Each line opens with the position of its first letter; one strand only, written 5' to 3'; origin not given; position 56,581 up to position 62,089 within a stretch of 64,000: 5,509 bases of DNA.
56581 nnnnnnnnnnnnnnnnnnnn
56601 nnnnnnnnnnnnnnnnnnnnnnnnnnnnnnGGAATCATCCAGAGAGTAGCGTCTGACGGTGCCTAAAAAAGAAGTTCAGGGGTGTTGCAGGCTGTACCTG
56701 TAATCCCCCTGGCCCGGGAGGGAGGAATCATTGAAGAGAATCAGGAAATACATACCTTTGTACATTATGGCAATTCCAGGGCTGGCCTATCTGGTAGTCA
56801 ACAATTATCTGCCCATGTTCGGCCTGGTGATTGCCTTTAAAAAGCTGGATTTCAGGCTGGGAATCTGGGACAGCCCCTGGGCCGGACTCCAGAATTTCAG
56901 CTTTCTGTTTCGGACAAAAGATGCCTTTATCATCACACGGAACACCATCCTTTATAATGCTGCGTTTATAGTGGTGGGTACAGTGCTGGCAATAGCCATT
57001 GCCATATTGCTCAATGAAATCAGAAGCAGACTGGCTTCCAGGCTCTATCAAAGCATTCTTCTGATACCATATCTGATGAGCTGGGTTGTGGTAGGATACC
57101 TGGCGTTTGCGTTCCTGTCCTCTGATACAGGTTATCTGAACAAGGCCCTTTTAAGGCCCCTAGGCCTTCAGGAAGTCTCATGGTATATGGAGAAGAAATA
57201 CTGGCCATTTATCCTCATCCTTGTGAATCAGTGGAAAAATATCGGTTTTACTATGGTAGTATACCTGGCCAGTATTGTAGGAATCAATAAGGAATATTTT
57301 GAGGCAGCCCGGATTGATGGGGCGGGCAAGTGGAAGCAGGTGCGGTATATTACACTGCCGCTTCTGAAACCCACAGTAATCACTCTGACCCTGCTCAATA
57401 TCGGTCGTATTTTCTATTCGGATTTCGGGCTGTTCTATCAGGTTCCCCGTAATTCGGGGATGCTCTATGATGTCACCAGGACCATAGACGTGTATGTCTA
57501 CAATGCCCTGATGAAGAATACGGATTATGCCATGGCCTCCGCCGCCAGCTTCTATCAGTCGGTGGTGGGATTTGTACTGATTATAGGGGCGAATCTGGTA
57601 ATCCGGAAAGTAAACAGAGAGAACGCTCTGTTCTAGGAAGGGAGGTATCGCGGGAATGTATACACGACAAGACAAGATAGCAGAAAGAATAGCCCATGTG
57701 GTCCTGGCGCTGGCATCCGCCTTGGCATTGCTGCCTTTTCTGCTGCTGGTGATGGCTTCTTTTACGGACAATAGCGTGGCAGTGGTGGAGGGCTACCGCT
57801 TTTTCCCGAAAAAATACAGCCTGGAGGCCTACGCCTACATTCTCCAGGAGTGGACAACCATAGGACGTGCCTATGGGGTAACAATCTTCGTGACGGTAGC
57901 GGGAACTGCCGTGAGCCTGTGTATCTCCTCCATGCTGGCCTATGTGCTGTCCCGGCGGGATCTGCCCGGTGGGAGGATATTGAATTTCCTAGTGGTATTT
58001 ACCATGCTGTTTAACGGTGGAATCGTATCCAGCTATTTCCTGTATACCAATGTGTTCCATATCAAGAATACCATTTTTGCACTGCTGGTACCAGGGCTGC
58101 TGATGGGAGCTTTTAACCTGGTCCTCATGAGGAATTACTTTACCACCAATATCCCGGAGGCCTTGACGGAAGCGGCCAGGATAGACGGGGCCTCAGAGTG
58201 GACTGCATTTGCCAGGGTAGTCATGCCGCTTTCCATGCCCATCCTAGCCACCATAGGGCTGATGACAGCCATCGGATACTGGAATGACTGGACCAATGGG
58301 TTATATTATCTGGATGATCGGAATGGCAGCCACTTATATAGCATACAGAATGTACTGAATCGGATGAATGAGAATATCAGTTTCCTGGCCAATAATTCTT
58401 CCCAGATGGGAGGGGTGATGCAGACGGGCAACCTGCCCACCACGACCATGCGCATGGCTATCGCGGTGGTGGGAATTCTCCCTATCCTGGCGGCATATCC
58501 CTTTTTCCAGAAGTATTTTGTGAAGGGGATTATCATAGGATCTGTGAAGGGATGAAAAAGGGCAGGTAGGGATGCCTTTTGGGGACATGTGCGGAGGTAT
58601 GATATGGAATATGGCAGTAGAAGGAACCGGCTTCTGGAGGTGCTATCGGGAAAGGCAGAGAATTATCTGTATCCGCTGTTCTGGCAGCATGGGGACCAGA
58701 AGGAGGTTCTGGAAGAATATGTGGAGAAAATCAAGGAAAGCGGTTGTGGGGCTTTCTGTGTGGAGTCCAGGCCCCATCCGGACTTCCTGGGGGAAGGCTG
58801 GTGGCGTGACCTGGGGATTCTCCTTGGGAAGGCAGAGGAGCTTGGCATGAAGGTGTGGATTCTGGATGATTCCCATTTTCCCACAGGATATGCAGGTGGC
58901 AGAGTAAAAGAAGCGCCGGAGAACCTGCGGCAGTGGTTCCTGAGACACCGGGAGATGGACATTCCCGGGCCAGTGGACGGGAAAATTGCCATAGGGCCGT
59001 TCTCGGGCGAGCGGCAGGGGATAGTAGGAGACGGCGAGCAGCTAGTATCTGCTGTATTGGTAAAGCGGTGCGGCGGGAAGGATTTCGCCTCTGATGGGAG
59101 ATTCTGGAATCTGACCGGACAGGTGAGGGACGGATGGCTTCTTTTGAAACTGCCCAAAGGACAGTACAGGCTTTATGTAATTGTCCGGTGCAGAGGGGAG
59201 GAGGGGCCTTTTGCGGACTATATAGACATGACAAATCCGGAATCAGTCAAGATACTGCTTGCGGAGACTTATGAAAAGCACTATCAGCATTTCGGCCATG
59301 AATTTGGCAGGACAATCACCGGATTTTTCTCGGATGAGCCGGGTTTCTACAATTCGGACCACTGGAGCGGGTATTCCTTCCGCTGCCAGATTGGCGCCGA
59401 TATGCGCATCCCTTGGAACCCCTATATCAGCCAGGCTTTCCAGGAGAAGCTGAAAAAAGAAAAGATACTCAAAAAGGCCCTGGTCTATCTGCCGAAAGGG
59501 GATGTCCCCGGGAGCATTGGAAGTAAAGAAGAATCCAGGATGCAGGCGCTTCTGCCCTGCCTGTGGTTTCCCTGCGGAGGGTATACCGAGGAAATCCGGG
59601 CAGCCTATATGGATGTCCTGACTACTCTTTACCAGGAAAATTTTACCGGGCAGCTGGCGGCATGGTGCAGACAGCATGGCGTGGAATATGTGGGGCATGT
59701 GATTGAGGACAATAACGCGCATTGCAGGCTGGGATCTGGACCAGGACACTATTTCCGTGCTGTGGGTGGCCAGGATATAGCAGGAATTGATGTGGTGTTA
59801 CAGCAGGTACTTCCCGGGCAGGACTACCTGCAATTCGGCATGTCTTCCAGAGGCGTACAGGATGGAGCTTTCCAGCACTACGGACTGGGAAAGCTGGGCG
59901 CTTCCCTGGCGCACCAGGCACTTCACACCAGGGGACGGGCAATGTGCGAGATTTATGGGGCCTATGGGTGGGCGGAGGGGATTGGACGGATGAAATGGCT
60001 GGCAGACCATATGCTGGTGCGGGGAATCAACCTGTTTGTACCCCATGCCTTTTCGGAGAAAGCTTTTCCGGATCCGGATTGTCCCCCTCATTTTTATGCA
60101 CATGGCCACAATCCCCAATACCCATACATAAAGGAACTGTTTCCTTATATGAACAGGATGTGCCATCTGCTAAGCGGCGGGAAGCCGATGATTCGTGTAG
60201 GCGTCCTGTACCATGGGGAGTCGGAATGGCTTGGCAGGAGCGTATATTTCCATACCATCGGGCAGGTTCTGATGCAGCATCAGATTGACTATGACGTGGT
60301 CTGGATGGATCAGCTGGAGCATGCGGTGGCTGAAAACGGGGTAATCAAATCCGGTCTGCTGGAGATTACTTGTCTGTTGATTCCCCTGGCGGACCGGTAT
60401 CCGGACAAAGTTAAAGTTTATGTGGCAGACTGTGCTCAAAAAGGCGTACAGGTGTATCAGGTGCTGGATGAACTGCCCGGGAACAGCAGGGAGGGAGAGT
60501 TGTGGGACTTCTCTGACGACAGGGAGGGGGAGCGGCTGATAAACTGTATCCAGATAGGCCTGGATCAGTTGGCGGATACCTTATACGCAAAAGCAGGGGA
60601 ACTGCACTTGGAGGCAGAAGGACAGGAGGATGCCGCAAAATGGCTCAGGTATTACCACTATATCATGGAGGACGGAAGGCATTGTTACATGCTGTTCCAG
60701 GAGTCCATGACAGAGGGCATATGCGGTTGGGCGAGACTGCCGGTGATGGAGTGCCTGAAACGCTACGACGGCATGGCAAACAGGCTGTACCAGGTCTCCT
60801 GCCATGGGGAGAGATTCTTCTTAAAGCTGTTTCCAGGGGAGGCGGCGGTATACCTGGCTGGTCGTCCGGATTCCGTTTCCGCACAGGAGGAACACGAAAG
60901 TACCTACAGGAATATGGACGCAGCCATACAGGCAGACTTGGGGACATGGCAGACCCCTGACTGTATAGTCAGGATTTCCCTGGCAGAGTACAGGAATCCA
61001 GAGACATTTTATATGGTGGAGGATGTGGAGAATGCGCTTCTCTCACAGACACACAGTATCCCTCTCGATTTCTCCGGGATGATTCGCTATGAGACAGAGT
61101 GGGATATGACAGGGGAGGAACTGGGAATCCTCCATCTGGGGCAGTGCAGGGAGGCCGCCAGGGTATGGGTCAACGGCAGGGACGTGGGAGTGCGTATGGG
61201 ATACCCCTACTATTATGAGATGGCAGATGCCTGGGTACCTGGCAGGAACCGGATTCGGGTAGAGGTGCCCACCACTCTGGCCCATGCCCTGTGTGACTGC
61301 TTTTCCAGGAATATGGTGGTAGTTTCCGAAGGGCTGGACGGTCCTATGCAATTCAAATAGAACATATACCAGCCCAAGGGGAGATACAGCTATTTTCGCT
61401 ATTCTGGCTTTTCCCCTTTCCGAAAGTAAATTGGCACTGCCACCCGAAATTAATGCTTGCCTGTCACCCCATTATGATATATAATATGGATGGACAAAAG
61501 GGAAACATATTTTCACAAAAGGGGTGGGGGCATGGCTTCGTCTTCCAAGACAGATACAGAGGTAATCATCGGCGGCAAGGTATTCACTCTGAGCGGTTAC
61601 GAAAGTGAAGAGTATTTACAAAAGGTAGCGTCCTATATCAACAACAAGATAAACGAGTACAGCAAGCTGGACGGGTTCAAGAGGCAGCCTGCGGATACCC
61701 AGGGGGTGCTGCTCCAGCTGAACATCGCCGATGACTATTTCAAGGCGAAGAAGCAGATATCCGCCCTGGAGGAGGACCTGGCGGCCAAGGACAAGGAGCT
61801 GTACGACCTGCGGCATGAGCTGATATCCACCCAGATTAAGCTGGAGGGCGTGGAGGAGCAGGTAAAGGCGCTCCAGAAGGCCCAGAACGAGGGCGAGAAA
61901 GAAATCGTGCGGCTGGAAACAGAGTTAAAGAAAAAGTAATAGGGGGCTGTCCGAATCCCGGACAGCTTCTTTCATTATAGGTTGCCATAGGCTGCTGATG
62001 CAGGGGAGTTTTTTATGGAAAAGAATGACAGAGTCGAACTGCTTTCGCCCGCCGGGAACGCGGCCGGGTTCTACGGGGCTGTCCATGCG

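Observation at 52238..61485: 9.2-kb sugar cassette bounded by duplicated copies of the zapA promoter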

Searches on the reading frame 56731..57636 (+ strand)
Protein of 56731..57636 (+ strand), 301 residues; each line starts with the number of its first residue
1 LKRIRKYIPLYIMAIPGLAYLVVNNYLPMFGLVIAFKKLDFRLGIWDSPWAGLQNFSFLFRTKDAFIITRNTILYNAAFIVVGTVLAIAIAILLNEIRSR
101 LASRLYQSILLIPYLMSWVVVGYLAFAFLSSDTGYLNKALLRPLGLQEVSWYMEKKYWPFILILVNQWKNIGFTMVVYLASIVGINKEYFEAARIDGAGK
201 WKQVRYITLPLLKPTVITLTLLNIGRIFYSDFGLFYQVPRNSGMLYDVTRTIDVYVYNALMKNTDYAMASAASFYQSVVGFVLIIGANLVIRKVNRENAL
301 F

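Call 7: search_protein_families(library=pfam, proteins=[window:56731-57636:+])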
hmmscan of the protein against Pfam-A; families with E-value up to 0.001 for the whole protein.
window:56731-57636:+ (301 aa): 1 family
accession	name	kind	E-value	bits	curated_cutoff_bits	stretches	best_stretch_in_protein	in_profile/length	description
PF00528.27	BPD_transp_1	-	1.9e-16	60.8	26.4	1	83-295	1-183/184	Binding-protein-dependent transport system inner membrane component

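Call 8: search_protein_families(library=ncbifam, proteins=[window:56731-57636:+])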
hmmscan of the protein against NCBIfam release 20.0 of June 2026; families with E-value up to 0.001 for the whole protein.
window:56731-57636:+ (301 aa): 15 families
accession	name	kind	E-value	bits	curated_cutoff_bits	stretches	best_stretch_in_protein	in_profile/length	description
NF040931.1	ABC_arch_GlcT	equivalog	2.2e-23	83.3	360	1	13-289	1-269/278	glucose ABC transporter permease GlcT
NF007852.0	PRK10561.1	equivalog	2.7e-18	66.8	335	1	11-290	15-283/295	sn-glycerol-3-phosphate ABC transporter permease UgpA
TIGR01581.1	Mo_ABC_porter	hypoth_equivalog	2.6e-10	40.2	210.3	1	72-285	26-224/225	ABC transporter permease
TIGR02141.1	modB_ABC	equivalog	7.7e-10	38.8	182.6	1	79-290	10-205/208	molybdate ABC transporter permease subunit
NF008232.0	PRK10999.1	equivalog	1.8e-09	36.9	392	1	66-219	283-435/520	maltose ABC transporter permease MalF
NF006939.0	PRK09421.1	equivalog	5.9e-08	32.4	262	1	80-269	23-199/230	molybdate ABC transporter permease subunit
TIGR00969.1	3a0106s02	subfamily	2.5e-07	30.5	240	1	53-285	47-265/272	sulfate ABC transporter permease subunit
TIGR03262.1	PhnU2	equivalog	2.8e-07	29.6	593.25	1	46-274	33-240/546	putative 2-aminoethylphosphonate ABC transporter permease subunit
TIGR02140.1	permease_CysW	equivalog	9.8e-07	28.5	329.1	1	46-285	26-251/261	sulfate ABC transporter permease subunit CysW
NF011624.0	PRK15050.1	equivalog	2.8e-06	26.7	247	1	55-296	61-287/297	2-aminoethylphosphonate ABC transporter permease subunit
TIGR03226.1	PhnU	equivalog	3.2e-06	26.8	283.45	1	52-279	76-292/311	2-aminoethylphosphonate ABC transporter permease subunit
NF007044.0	PRK09497.1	equivalog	3.5e-06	26.7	348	1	53-285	50-269/285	spermidine/putrescine ABC transporter permease PotB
NF008208.0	PRK10971.1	equivalog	2.1e-05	24.1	415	1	72-296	63-272/277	sulfate/thiosulfate ABC transporter permease CysT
TIGR02139.1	permease_CysT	equivalog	5e-05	23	246.1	1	72-294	55-262/265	sulfate ABC transporter permease subunit CysT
TIGR00974.1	3a0107s02c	equivalog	0.00013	21.3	193.45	1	187-296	157-268/272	phosphate ABC transporter permease PstA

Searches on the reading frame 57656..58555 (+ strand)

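Call 7: search_protein_families(library=pfam, proteins=[window:57656-58555:+])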
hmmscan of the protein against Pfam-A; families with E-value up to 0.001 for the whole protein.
window:57656-58555:+ (299 aa): 1 family
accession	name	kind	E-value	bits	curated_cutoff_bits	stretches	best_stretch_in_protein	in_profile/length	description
PF00528.27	BPD_transp_1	-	1.3e-09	38.5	26.4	1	111-292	35-182/184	Binding-protein-dependent transport system inner membrane component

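Call 8: search_protein_families(library=ncbifam, proteins=[window:57656-58555:+])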
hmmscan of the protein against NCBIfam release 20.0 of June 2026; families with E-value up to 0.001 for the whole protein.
window:57656-58555:+ (299 aa): 12 families
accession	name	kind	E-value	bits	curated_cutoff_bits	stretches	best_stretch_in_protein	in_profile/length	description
NF040932.1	ABC_arch_GlcU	equivalog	2.4e-15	56.9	340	1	12-219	4-212/272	glucose ABC transporter permease GlcU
NF008231.0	PRK10998.1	equivalog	4.1e-15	56.1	261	1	5-210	8-228/296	maltose ABC transporter permease MalG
NF008210.0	PRK10973.1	equivalog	1.7e-10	41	297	1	11-223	10-226/281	sn-glycerol-3-phosphate ABC transporter permease UgpE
NF007047.0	PRK09500.1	equivalog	1e-07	31.9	326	1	13-200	7-188/257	spermidine/putrescine ABC transporter permease PotC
NF011624.0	PRK15050.1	equivalog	5.7e-07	28.9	247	1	11-203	21-224/297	2-aminoethylphosphonate ABC transporter permease subunit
NF007044.0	PRK09497.1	equivalog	2.6e-06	27.1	348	1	155-233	164-239/285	spermidine/putrescine ABC transporter permease PotB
TIGR02139.1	permease_CysT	equivalog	3.7e-06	26.7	246.1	1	54-201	34-194/265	sulfate ABC transporter permease subunit CysT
TIGR01581.1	Mo_ABC_porter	hypoth_equivalog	8e-06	25.5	210.3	1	75-198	25-161/225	ABC transporter permease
NF006939.0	PRK09421.1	equivalog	2.2e-05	24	262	0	75-197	14-150/230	molybdate ABC transporter permease subunit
TIGR00969.1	3a0106s02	subfamily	7.4e-05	22.3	240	0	169-201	172-205/272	sulfate ABC transporter permease subunit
TIGR02141.1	modB_ABC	equivalog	0.00033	20.3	182.6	1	75-199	2-139/208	molybdate ABC transporter permease subunit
TIGR03226.1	PhnU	equivalog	0.00097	18.7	283.45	0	8-201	36-240/311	2-aminoethylphosphonate ABC transporter permease subunit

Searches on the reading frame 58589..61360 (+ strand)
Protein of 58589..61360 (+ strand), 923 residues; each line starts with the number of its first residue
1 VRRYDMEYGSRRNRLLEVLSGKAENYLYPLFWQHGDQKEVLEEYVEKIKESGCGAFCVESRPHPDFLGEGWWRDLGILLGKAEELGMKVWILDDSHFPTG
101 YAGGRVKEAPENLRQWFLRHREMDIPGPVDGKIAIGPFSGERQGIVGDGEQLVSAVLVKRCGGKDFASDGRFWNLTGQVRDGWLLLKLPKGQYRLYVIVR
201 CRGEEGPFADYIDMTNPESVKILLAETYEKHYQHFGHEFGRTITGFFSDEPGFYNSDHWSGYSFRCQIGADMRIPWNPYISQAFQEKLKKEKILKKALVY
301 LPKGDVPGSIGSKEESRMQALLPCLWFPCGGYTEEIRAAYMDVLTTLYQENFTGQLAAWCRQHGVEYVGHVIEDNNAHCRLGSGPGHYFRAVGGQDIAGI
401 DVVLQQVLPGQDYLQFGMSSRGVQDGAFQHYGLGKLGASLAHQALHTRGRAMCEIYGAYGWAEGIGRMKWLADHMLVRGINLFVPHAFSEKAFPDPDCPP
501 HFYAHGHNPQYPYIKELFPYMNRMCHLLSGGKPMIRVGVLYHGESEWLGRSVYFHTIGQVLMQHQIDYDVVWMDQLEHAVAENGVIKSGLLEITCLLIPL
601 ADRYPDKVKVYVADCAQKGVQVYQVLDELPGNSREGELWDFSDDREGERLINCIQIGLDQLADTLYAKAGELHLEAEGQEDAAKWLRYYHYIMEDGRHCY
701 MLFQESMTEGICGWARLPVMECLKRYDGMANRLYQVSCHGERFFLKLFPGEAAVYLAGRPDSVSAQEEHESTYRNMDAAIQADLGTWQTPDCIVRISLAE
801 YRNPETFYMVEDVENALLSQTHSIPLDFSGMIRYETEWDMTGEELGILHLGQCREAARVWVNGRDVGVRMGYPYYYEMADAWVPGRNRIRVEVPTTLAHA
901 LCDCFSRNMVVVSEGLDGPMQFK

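Call 7: search_protein_families(library=pfam, proteins=[window:58589-61360:+])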
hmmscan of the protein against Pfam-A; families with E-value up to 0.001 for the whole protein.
window:58589-61360:+ (923 aa): 0 families

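Call 8: search_protein_families(library=ncbifam, proteins=[window:58589-61360:+])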
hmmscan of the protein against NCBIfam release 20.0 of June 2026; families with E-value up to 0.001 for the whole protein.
window:58589-61360:+ (923 aa): 2 families
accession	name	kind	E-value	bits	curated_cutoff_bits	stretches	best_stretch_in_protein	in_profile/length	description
NF049897.1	AlphaRhamBT4145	equivalog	2e-10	39.4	1300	1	833-899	781-849/897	alpha-L-rhamnosidase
NF045579.1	rhamnoside_JR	domain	3.7e-07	30.3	50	1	828-895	38-110/123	glycosylhydrolase-like jelly roll fold domain-containing protein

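Call 58: search_solved_structures(query=window:58604-61360:+, max_evalue=0.01)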
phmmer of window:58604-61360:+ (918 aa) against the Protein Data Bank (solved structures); distinct sequences matched with E-value up to 0.01: 0.

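Call 70: search_protein_families(library=pfam, proteins=[window:58604-61360:+], max_evalue=5)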
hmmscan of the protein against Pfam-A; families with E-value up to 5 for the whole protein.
window:58604-61360:+ (918 aa): 1 family
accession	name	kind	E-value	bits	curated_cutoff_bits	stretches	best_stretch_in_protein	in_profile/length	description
PF17132.9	Glyco_hydro_106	-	0.047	12.6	29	1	456-575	457-577/743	alpha-L-rhamnosidase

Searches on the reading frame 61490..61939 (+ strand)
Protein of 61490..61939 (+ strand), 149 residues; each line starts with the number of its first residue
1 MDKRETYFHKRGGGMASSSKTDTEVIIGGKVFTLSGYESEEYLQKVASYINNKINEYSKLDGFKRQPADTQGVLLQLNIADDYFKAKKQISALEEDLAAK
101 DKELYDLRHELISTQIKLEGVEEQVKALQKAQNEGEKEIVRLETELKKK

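Call 7: search_protein_families(library=pfam, proteins=[window:61490-61939:+])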
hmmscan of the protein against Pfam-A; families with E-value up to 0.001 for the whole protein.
window:61490-61939:+ (149 aa): 1 family
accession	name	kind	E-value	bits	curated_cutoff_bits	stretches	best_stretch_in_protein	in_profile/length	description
PF05164.18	ZapA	-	9.1e-21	74.4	23.8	1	24-110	2-87/88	Cell division protein ZapA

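Call 8: search_protein_families(library=ncbifam, proteins=[window:61490-61939:+])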
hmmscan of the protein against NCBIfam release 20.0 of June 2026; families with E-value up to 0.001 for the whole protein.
window:61490-61939:+ (149 aa): 1 family
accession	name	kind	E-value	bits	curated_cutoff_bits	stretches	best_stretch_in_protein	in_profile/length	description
NF010724.0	PRK14126.1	equivalog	3.1e-09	36.5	80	1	16-102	2-86/87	cell division protein ZapA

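Call 13: find_encoding_contigs(protein=window:61532-61939:+, flank=10000, max_places=10)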
Protein window:61532-61939:+ (135 aa): 23 contigs read that carry it; 10 places shown.
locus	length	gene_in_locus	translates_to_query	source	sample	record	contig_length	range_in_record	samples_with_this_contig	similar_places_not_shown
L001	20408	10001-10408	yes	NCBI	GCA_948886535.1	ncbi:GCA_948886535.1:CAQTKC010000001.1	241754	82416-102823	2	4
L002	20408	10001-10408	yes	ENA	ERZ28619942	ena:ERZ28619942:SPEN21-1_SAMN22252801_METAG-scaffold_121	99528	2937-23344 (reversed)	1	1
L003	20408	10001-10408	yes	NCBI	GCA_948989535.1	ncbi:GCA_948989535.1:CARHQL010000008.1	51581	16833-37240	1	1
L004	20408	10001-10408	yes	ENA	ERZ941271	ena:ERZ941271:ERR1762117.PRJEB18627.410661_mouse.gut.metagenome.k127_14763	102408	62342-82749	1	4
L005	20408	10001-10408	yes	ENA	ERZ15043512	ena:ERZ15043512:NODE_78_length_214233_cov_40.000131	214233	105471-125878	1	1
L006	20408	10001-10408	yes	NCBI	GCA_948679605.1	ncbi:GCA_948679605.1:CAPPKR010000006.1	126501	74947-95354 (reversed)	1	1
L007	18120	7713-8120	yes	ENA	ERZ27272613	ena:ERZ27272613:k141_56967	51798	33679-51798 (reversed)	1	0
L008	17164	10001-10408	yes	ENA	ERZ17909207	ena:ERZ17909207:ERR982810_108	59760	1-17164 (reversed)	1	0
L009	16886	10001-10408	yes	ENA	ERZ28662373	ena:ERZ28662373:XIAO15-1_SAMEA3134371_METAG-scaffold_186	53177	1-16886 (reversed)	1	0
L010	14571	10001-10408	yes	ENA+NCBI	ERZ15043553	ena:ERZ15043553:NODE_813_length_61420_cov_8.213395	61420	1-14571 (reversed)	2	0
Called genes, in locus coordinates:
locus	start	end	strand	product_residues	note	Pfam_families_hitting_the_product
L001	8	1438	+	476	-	PF01547:SBP_bac_1, PF13416:SBP_bac_8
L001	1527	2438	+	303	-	PF00528:BPD_transp_1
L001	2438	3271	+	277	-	PF00528:BPD_transp_1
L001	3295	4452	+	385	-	PF01053:Cys_Met_Meta_PP, PF00155:Aminotran_1_2 (faint), PF00266:Aminotran_5 (weak), PF01212:Beta_elim_lyase (faint), PF06838:Met_gamma_lyase (weak)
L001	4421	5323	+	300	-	PF13353:Fer4_12 (faint), PF00037:Fer4 (faint), PF12837:Fer4_6 (faint), PF04055:Radical_SAM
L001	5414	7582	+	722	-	PF02901:PFL-like, PF01228:Gly_radical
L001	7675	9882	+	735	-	-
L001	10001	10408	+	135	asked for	PF05164:ZapA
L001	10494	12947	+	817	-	-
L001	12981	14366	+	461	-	PF01098:FTSW_RODA_SPOVE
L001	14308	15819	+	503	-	PF21922:PBP_dimer_2, PF00905:Transpeptidase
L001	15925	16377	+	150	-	PF00293:NUDIX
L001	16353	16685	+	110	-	-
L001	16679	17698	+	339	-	-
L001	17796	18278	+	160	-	PF09579:Spore_YtfJ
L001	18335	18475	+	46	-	-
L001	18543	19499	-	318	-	PF02311:AraC_binding, PF07883:Cupin_2 (weak), PF12833:HTH_18, PF00165:HTH_AraC (weak)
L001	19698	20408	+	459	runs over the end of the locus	PF01946:Thi4, PF00890:FAD_binding_2 (weak), PF01266:DAO (weak), PF12831:FAD_oxidored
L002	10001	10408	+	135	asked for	PF05164:ZapA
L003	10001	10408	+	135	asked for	PF05164:ZapA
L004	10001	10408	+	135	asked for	PF05164:ZapA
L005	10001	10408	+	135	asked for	PF05164:ZapA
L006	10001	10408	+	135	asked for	PF05164:ZapA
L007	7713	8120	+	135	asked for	PF05164:ZapA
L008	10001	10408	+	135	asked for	PF05164:ZapA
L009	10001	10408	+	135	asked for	PF05164:ZapA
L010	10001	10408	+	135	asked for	PF05164:ZapA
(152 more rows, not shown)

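Call 49: search_protein_families(library=pfam, proteins=[L001:7675-9882:+], max_evalue=0.01)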
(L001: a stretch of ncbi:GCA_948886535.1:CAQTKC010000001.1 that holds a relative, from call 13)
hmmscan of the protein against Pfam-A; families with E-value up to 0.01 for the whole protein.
L001:7675-9882:+ (735 aa): 0 families
